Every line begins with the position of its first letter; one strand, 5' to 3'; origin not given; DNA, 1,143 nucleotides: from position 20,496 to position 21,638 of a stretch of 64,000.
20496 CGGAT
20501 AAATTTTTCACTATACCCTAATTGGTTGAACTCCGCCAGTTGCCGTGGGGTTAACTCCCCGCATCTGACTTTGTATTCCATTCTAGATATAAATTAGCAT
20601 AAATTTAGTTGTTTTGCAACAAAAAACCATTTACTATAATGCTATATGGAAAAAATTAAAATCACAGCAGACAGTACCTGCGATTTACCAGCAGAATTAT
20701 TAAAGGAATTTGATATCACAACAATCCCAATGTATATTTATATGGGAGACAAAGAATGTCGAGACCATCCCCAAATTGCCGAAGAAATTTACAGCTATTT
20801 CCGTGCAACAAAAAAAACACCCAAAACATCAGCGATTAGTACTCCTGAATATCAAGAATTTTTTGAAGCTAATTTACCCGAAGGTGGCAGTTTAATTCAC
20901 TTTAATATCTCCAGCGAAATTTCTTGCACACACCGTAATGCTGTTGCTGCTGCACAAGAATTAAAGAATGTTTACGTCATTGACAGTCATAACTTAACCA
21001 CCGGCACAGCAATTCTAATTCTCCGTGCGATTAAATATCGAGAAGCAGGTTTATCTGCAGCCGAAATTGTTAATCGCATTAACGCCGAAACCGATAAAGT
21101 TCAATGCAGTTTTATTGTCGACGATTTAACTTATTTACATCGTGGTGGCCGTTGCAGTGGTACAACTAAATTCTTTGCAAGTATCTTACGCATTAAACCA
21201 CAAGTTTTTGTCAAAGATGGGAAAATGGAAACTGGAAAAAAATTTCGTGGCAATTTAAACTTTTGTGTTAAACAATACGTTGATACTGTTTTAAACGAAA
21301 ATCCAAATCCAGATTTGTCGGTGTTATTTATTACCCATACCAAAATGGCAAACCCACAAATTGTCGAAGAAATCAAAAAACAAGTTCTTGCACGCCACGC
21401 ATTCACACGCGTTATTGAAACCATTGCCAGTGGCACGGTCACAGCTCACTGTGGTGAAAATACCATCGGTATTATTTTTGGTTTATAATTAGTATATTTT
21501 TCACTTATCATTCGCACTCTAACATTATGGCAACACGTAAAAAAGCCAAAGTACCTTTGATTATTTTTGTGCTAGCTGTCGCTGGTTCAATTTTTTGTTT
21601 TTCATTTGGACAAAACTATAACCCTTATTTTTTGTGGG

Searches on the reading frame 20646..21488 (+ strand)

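Call 102: search_protein_families(library=pfam, proteins=[window:20646-21488:+], max_evalue=0.001)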
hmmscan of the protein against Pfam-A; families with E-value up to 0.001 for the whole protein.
window:20646-21488:+ (280 aa): 1 family
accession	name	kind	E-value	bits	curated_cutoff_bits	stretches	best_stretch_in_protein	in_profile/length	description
PF02645.21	DegV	-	1.4e-59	202.2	27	1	3-278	1-277/280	Uncharacterised protein, DegV family COG1307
